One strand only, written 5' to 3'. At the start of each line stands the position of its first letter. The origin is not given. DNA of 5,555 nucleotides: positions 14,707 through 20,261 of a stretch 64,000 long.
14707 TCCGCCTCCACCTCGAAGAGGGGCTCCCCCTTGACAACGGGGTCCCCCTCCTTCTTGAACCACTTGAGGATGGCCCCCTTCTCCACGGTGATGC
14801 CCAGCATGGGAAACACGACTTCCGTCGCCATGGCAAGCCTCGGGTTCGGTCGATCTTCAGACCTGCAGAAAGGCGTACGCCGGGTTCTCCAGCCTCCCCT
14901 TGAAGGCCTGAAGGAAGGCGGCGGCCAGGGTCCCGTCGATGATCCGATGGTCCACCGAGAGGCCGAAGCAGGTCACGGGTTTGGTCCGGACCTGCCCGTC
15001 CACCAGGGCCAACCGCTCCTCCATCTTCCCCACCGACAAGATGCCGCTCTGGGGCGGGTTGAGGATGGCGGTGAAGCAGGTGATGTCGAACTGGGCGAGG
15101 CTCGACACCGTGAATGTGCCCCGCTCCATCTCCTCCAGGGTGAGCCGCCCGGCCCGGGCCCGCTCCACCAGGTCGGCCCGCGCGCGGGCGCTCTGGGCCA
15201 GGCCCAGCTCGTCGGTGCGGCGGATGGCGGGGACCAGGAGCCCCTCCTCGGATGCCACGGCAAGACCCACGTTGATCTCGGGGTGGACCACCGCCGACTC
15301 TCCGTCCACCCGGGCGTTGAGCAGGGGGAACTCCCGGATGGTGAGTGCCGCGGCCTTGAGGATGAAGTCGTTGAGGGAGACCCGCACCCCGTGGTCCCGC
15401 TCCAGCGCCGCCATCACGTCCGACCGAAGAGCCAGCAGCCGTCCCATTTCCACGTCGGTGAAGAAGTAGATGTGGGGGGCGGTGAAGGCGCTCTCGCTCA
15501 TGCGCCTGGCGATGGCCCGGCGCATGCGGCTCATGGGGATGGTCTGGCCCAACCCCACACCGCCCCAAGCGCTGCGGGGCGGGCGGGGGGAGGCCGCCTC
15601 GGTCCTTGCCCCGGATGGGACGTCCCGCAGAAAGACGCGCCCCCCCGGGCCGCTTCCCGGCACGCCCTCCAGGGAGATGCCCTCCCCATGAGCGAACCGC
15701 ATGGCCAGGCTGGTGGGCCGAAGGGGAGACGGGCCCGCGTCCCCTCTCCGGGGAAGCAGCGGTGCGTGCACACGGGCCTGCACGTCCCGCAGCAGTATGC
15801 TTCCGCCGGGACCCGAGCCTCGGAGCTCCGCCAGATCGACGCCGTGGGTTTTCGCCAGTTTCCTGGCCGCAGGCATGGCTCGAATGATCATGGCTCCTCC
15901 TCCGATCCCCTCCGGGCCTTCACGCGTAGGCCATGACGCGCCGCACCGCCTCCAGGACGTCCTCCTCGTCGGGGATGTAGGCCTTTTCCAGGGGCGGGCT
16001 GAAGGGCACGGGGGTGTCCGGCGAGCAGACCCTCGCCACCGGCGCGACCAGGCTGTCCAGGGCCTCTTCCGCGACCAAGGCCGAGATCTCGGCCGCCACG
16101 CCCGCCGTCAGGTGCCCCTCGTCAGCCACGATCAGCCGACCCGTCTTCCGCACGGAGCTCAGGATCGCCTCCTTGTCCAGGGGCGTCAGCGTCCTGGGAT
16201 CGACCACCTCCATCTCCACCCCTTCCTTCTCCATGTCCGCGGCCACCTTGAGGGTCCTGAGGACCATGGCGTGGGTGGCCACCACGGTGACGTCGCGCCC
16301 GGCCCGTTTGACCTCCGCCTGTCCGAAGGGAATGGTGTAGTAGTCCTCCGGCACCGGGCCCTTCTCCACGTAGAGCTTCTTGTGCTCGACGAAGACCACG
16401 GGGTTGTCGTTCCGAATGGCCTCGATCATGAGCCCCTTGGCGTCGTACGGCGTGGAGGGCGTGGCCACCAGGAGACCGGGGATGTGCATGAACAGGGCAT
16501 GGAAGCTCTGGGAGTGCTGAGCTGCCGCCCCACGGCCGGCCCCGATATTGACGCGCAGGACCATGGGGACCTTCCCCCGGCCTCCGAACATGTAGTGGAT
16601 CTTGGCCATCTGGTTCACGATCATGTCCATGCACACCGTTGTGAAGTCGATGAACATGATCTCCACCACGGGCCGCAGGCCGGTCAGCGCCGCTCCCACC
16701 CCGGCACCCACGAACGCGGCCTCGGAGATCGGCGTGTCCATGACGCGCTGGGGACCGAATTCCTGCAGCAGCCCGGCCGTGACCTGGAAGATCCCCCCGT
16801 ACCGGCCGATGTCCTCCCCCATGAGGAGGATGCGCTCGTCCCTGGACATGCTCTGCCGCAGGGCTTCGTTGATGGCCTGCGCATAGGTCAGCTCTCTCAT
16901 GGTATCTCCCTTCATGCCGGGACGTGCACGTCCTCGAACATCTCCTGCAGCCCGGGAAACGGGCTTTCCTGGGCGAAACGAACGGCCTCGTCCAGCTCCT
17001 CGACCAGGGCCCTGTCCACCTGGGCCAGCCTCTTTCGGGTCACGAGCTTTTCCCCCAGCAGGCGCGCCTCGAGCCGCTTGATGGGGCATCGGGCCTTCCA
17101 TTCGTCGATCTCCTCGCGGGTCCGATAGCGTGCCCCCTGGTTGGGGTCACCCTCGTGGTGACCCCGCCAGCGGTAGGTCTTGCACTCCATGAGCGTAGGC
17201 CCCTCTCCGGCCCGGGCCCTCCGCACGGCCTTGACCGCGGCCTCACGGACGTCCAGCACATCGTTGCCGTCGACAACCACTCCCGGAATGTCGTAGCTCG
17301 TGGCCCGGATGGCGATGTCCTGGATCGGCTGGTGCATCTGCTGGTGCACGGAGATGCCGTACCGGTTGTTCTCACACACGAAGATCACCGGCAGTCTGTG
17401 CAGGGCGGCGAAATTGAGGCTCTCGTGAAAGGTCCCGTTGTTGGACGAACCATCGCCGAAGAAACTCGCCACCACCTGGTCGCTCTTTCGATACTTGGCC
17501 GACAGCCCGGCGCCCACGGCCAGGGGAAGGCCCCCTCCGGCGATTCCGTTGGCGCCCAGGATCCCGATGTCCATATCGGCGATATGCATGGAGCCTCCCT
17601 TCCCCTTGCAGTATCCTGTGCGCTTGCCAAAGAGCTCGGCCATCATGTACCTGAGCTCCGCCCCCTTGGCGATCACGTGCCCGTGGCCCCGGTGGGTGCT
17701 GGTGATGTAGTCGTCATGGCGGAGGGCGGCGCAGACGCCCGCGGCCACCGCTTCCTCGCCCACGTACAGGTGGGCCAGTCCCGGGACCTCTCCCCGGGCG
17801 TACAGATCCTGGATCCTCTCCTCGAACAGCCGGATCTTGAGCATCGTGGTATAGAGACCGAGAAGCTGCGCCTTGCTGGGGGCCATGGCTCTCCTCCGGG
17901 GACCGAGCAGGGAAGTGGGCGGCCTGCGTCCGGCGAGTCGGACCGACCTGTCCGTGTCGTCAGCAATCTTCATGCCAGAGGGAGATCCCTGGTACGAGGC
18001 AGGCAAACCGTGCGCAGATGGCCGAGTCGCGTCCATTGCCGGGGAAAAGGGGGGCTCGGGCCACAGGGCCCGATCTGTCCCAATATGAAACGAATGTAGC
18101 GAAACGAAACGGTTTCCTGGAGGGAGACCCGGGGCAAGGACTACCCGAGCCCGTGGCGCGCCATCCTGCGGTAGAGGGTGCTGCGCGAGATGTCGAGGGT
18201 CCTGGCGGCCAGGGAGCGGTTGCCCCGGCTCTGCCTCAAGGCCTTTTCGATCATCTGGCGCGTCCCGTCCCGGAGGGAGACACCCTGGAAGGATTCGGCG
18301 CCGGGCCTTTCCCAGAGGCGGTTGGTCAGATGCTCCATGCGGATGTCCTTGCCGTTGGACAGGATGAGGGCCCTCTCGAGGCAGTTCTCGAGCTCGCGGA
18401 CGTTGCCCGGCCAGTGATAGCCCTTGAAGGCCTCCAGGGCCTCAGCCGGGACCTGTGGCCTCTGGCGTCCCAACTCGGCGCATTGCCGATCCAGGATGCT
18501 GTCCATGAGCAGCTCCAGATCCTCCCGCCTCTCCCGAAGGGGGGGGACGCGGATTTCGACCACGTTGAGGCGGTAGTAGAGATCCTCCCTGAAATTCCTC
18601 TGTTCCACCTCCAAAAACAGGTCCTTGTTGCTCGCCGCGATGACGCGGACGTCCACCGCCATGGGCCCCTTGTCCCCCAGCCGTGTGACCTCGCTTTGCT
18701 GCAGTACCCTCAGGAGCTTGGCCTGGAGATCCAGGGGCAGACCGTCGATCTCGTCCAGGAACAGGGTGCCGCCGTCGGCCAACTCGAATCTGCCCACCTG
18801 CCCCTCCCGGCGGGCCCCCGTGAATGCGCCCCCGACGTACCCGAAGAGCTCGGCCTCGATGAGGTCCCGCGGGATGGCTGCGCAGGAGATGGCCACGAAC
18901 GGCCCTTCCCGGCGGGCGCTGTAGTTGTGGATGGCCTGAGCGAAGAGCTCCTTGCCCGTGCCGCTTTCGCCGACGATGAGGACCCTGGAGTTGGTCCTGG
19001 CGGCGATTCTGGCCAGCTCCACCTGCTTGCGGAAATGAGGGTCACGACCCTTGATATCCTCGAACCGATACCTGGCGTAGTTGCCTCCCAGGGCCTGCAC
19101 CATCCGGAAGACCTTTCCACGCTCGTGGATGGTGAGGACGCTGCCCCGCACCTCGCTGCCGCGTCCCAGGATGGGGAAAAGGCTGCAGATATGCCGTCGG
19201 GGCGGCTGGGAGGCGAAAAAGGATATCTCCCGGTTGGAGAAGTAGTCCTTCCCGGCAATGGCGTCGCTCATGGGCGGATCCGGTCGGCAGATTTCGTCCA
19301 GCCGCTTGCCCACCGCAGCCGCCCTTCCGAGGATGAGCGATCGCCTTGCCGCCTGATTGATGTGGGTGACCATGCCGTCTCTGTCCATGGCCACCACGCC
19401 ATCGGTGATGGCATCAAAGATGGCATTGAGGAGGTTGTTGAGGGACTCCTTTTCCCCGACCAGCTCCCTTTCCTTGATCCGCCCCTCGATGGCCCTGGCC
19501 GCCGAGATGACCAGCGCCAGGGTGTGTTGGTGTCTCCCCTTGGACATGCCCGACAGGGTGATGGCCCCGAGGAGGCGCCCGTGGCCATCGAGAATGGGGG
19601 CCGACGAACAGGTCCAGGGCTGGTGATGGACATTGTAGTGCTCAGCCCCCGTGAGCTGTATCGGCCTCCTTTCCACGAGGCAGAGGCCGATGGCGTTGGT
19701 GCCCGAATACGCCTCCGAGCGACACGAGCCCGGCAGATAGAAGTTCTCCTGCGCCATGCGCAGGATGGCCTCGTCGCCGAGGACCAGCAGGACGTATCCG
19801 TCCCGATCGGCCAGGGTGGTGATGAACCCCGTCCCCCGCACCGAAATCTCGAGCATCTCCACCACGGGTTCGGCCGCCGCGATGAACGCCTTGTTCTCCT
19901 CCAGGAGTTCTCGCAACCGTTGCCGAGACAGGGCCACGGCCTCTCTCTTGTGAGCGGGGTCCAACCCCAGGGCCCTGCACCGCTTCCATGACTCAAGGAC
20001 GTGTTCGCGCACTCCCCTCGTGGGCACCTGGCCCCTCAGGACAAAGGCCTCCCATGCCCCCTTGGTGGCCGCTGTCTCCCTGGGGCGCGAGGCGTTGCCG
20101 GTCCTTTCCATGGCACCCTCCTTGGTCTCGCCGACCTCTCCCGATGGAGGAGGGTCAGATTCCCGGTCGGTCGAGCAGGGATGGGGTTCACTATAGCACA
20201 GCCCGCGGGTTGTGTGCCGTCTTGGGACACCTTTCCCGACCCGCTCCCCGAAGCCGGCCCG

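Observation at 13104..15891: Rearranged dehydrogenase complex: E2 has no lipoyl domain but two binding domains, and E3 carries the only lipoyl domain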

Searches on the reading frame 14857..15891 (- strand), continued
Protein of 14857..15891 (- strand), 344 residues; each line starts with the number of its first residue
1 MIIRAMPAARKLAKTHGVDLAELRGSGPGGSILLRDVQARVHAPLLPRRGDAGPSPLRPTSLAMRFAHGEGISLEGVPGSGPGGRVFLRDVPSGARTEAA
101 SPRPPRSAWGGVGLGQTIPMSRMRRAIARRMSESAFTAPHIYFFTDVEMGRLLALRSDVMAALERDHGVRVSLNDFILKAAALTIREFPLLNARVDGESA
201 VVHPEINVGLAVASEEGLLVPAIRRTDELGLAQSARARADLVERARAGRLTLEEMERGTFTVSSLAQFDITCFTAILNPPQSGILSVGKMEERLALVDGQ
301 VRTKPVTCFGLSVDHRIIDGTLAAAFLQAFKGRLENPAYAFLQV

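Call 44: predict_structure(alignment_id=A1)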
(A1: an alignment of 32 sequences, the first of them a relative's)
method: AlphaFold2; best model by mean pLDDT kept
length: 344 residues; sequences in the alignment: 32
mean_pLDDT: 82.2   pTM: 0.65
mean pLDDT of the five models: 82.2, 80.9, 80.9, 79.9, 77.1
residues with pLDDT >= 90: 143; 70-90: 148; 50-70: 26; < 50: 27
segments of 3 or more residues with pLDDT < 50: 44-55, 98-107, 274-277
pLDDT, mean of each block of 10 residues (from residue 1): 83 91 89 92 48 56 84 82 84 60 44 86 83 69 94 92 90 93 94 89 92 79 92 92 88 84 78 51 87 92 94 89 94 89 64
secondary structure, 60 per line:
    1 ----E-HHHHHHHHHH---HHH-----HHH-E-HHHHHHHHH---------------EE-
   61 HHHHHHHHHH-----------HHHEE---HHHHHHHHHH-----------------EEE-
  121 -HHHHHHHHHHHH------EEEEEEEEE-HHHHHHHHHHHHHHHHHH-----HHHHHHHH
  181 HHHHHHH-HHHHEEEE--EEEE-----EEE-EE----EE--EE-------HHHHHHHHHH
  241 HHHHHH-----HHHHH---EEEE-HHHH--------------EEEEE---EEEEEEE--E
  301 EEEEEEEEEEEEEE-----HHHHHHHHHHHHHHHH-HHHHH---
elements in order: H7-16 H34-42 H61-70 H90-99 E117-119 H122-133 E140-148 H150-167 H173-187 H189-192 E193-196 E199-202 E208-210 H231-246 H252-256 E260-263 H265-268 E283-287 E291-297 E300-314 H320-335 H337-341
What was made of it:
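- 15778..15885 (-): PSBD1 (E2 residues 3-38). The GGS motif replaces the usual GGR. AF2 helical module with pLDDT 83-92 (call 44).
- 15604..15717 (-): PSBD2 (E2 residues about 59-96), which keeps the canonical GGRV. AF2 module 57-99 with pLDDT 82-84 (call 44).
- On 2-oxoacid dehydrogenase E2 acyltransferases: There are two AF2 helical modules (call 44).
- Checked: They are separated by low-confidence linkers at 44-55 and 98-107, ahead of a confident catalytic domain (call 44).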

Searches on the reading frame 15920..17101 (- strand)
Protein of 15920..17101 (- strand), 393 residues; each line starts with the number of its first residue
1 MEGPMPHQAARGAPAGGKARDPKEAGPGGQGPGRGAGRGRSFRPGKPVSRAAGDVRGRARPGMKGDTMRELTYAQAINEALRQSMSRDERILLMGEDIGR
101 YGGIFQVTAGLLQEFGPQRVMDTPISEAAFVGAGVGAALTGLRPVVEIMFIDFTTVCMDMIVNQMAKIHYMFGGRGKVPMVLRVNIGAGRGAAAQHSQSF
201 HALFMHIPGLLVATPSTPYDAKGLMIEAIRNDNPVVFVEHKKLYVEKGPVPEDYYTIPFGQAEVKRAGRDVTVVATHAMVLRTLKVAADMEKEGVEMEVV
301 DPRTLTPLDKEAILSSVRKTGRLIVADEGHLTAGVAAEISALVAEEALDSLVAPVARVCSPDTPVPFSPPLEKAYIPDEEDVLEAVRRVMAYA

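Call 3: search_protein_families(library=pfam, proteins=[window:15920-17101:-], max_evalue=0.01)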
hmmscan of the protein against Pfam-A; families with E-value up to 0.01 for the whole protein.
window:15920-17101:- (393 aa): 2 families
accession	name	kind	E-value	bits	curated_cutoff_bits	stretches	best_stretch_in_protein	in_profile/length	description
PF02779.29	Transket_pyr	-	6.8e-46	156.5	27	1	70-244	2-172/174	Transketolase, pyrimidine binding domain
PF02780.25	Transketolase_C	-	2.8e-36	124.6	25.9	1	260-382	1-124/124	Transketolase, C-terminal domain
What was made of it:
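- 15920..16894 (-): E1 beta, 324 aa. Pfam Transket_pyr and Transketolase_C (call 3).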

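Call 19: search_protein_families(library=ncbifam, proteins=[window:15920-16894:-], max_evalue=0.00001)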
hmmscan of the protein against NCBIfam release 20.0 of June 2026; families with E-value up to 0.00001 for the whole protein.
window:15920-16894:- (324 aa): 7 families
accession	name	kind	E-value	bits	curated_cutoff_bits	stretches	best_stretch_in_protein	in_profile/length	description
NF006667.0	PRK09212.1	subfamily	9.8e-115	382.9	321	1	2-323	4-325/327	pyruvate dehydrogenase complex E1 component subunit beta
NF008854.0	PRK11892.1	equivalog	1.4e-107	360.2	454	1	3-321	143-462/464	pyruvate dehydrogenase complex E1 component subunit beta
TIGR00204.1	dxs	equivalog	4.5e-20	71.7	465.95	1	3-294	311-586/616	1-deoxy-D-xylulose-5-phosphate synthase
NF004559.0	PRK05899.2-5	equivalog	2.1e-17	62.6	488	1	9-290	325-592/627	transketolase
NF008968.0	PRK12315.1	subfamily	2.7e-16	59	510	1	3-280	280-543/582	1-deoxy-D-xylulose-5-phosphate synthase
NF003933.0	PRK05444.2-2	equivalog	3.7e-15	55.5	395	1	46-299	332-581/606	1-deoxy-D-xylulose-5-phosphate synthase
NF004556.0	PRK05899.2-2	equivalog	6.9e-11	41.1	575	1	179-281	498-600/639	transketolase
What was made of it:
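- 15920..16894 (-): NF006667 scores 382.9 bits, above its cutoff of 321 (call 19).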

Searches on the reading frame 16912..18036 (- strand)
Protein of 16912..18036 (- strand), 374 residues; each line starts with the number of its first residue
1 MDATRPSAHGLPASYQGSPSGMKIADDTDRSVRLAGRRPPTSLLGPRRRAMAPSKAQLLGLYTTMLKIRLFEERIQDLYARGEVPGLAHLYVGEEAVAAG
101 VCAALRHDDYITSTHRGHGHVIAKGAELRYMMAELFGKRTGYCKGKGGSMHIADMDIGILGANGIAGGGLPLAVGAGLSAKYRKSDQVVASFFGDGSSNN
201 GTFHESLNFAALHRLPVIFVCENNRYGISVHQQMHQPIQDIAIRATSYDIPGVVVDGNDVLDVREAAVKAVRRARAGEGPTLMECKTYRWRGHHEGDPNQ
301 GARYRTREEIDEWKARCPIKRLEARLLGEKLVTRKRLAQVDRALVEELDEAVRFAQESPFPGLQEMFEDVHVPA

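Call 3: search_protein_families(library=pfam, proteins=[window:16912-18036:-], max_evalue=0.01)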
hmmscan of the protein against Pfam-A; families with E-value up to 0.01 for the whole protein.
window:16912-18036:- (374 aa): 4 families
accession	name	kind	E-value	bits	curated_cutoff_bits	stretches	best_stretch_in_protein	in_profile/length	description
PF00676.26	E1_dh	-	1e-84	284.5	22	1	65-362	3-298/300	Dehydrogenase E1 component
PF02775.26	TPP_enzyme_C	-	1e-07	32.3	21.9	1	162-285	26-151/151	Thiamine pyrophosphate enzyme, C-terminal TPP binding domain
PF00456.26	Transketolase_N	-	0.00016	21.3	22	1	182-288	135-244/334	Transketolase, thiamine diphosphate binding domain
PF13292.11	DXP_synthase_N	-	0.0072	16.1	21.2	0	164-229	111-176/274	1-deoxy-D-xylulose-5-phosphate synthase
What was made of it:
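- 16912..17886 (-): E1 alpha (TPP-dependent), 324 aa. The true start is the ATG at 17886, after GGAGGAG, not the longer ORF to 18036. Pfam E1_dh E 1e-84 (call 3).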

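Call 19: search_protein_families(library=ncbifam, proteins=[window:16912-17886:-], max_evalue=0.00001)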
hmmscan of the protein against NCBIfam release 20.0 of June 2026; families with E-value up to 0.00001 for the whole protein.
window:16912-17886:- (324 aa): 6 families
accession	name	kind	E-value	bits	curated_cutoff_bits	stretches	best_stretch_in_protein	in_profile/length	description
TIGR03182.1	PDH_E1_alph_y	equivalog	1.1e-111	372.8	393.85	1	6-321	2-314/315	pyruvate dehydrogenase (acetyl-transferring) E1 component subunit alpha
TIGR03181.1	PDH_E1_alph_x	equivalog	5e-72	242.6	411.35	1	3-320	21-326/341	pyruvate dehydrogenase (acetyl-transferring) E1 component subunit alpha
NF004559.0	PRK05899.2-5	equivalog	4.5e-14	51.6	488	1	112-245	124-255/627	transketolase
NF004556.0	PRK05899.2-2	equivalog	3.1e-06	25.8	575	1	108-238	119-245/639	transketolase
NF006052.0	PRK08199.1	subfamily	7.5e-06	24.5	539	0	113-237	414-537/559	thiamine pyrophosphate protein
NF005485.1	PRK07092.1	equivalog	9.7e-06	24.6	493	0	110-178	392-455/523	benzoylformate decarboxylase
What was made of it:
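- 16912..17886 (-): TIGR03182 scores 372.8 bits, below its cutoff of 393.85 (call 19).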

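Call 48: find_homologous_proteins(query=window:16912-17886:-, max_evalue=1e-30)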
Query window:16912-17886:- (324 aa): 8000 proteins with E <= 1e-30 among 8000 candidates; the best 120 are listed.
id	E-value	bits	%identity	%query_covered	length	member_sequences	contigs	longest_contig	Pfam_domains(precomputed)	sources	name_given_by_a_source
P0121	1.1e-216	736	100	100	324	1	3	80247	PF02775.27,PF00676.26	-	-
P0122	7.4e-171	586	78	99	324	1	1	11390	PF02775.27,PF00676.26,PF00456.27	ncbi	-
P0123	3.4e-170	583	78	98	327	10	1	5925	PF02775.27,PF00676.26,PF00456.27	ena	-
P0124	1.6e-166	571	75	99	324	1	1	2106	PF02775.27,PF00676.26,PF00456.27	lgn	-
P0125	7.2e-166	569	75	94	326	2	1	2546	PF02775.27,PF00676.26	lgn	-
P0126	9.1e-165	566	76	99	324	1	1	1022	PF02775.27,PF00676.26,PF00456.27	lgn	-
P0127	1.7e-164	565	74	99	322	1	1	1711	PF02775.27,PF00676.26,PF00456.27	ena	-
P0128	1.7e-164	565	76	99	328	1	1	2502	PF02775.27,PF00676.26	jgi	-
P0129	1.7e-164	565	74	99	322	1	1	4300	PF02775.27,PF00676.26,PF00456.27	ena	-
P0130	3.2e-164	564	75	99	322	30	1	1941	PF00676.26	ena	-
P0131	3.5e-164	564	75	99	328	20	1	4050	PF02775.27,PF00676.26,PF00456.27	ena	-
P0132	4.6e-164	563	75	99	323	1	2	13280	PF02775.27,PF00676.26,PF00456.27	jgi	jgi:pyruvate dehydrogenase E1 component alpha subunit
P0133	5.4e-164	563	75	99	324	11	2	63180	PF02775.27,PF00676.26,PF00456.27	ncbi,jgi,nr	ncbi:MAG: thiamine pyrophosphate-dependent dehydrogenase E1 component subunit alpha [Deltaproteobact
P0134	8.2e-164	562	75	99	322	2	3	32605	PF02775.27,PF00676.26,PF00456.27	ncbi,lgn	-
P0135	9.1e-164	562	75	99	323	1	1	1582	PF00676.26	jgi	-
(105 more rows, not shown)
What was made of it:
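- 16912..17886 (-): Homologues are 322-328 aa (call 48).
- On Acetoin dehydrogenase enzyme system (aco operon): Names of 70-78% identical homologues are mixed and mostly 'pyruvate dehydrogenase' (call 48).
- Closest known: Acetoin dehydrogenase enzyme system. Different: The substrate here is unknown, and source names for close E1alpha homologues are mostly 'pyruvate dehydrogenase' (call 48).
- Tried and rejected: Settling the substrate from annotation: inconclusive (calls 19, 48).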

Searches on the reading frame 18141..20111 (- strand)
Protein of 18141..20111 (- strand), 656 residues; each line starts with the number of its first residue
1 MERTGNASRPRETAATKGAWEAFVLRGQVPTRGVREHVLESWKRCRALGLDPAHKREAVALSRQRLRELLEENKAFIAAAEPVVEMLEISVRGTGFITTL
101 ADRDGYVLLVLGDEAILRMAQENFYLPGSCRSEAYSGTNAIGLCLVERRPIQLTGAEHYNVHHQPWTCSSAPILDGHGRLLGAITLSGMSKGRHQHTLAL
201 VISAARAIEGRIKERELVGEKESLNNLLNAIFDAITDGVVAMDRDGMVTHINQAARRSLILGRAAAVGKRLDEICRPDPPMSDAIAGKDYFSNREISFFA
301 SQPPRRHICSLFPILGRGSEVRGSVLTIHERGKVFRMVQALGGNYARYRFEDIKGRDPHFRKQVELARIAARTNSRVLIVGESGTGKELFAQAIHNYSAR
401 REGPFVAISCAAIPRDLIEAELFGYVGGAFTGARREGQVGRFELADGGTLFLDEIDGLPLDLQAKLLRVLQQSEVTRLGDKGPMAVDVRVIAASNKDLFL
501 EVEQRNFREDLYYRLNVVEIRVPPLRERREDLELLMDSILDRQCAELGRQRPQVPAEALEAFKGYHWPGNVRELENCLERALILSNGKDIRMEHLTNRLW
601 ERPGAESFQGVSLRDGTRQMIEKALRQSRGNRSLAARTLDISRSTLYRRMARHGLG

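Call 3: search_protein_families(library=pfam, proteins=[window:18141-20111:-], max_evalue=0.01)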
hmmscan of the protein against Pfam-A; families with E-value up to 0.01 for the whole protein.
window:18141-20111:- (656 aa): 13 families
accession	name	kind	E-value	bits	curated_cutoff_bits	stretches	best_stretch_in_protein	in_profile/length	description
PF00158.32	Sigma54_activat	-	6.9e-67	224.8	20.2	1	354-520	2-167/168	Sigma-54 interaction domain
PF25601.1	AAA_lid_14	-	2.7e-23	82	27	1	526-602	1-77/87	AAA+ ATPase lid domain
PF14532.12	Sigma54_activ_2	-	7.3e-21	75.3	25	1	366-525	14-138/138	Sigma-54 interaction domain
PF02954.25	HTH_8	-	2.5e-13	50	22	1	618-652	7-41/42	Bacterial regulatory protein, Fis family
PF01590.32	GAF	-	1.8e-09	38.7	22.4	1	108-210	34-131/133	GAF domain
PF08448.16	PAS_4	-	6.4e-08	33.2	23.1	1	232-330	1-104/110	PAS fold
PF07728.20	AAA_5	-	1.4e-06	28.8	22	1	377-497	2-124/139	AAA domain (dynein-related subfamily)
PF00989.32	PAS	-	5.5e-05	23.6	22.6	1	228-329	3-111/113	PAS fold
PF00004.35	AAA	-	9.4e-05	23.3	21.2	1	377-496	1-110/131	ATPase family associated with various cellular activities (AAA)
PF01078.27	Mg_chelatase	-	0.0002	21.2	20.3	0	351-396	3-44/207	Magnesium chelatase, subunit ChlI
PF07724.20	AAA_2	-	0.00068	20.2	27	1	375-481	4-110/166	AAA domain (Cdc48 subfamily)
PF13188.13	PAS_8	-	0.0011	19.3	21.8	1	227-257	2-32/65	PAS domain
PF13191.12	AAA_16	-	0.0014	19.6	32.6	1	355-429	4-85/167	AAA ATPase domain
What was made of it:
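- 18141..20111 (-): Sigma54-dependent activator of the AcoR/DhaR/PrdR type (GAF + PAS + AAA+ + Fis-type HTH). Pfam Sigma54_activat E 6.9e-67, GAF, PAS_4, HTH_8 (call 3).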

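Call 19: search_protein_families(library=ncbifam, proteins=[window:18141-20111:-], max_evalue=0.00001)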
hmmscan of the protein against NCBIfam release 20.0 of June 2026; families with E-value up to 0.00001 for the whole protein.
window:18141-20111:- (656 aa): 28 families (the best 25 are shown)
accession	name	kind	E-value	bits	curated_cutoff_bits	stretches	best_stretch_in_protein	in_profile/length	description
NF008485.2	PRK11388.1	equivalog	2.1e-121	406.3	551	1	27-655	12-637/643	dihydroxyacetone kinase operon transcriptional regulator DhaR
NF041552.1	TF_PrdR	equivalog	5.2e-116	388.2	795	1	220-652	128-575/577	sigma-54 dependent transcriptional regulator PrdR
TIGR01817.1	nifA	equivalog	8.5e-94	315.2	528.85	1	348-596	193-439/534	nif-specific transcriptional activator NifA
TIGR02915.1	PEP_resp_reg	equivalog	4.7e-92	309.2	502.6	1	353-655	141-444/445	PEP-CTERM-box response regulator transcription factor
TIGR02329.1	propionate_PrpR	equivalog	2e-91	307.2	499.2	1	345-651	206-525/526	propionate catabolism operon regulatory protein PrpR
NF003451.0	PRK05022.1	equivalog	4.6e-91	306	476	1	354-654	193-509/512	nitric oxide reductase transcriptional regulator NorR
TIGR01818.1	ntrC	equivalog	9.8e-91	304.8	558.6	1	366-599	150-381/463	nitrogen regulation protein NR(I)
NF011953.0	PRK15424.1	equivalog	9.2e-88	295.1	703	1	345-652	213-533/538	propionate catabolism operon regulatory protein PrpR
NF038308.1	RNA_repair_RtcR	equivalog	2.1e-86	290.9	650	1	346-645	175-503/530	RNA repair transcriptional activator RtcR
NF050807.1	TransRegFlbDCaul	equivalog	1.6e-83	281.1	750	1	355-647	122-432/454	sigma-54-dependent transcriptional regulator FlbD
NF008469.0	PRK11361.1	equivalog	5.8e-83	279.1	714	1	346-652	138-453/461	acetoacetate metabolism transcriptional regulator AtoC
NF011958.0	PRK15429.1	equivalog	2e-80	271.3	830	1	350-655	378-686/692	formate hydrogenlyase transcriptional activator FlhA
NF041946.1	LuxO_transreg_Vib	equivalog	1.6e-79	267.9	800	1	367-606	149-387/463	quorum-sensing sigma-54 dependent transcriptional regulator LuxO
NF041906.1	V4R_TF_MobR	exception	5.3e-78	262.8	999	1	351-651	232-542/544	phenol degradation transcriptional regulator MobR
NF049963.1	RespRegFlgRCampy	domain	1.6e-77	261.2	750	1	354-652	137-426/429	fla regulon two-component system response regulator FlgR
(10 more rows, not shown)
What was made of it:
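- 18141..20111 (-): Best NCBIfam matches are DhaR and PrdR, both below cutoff (call 19).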
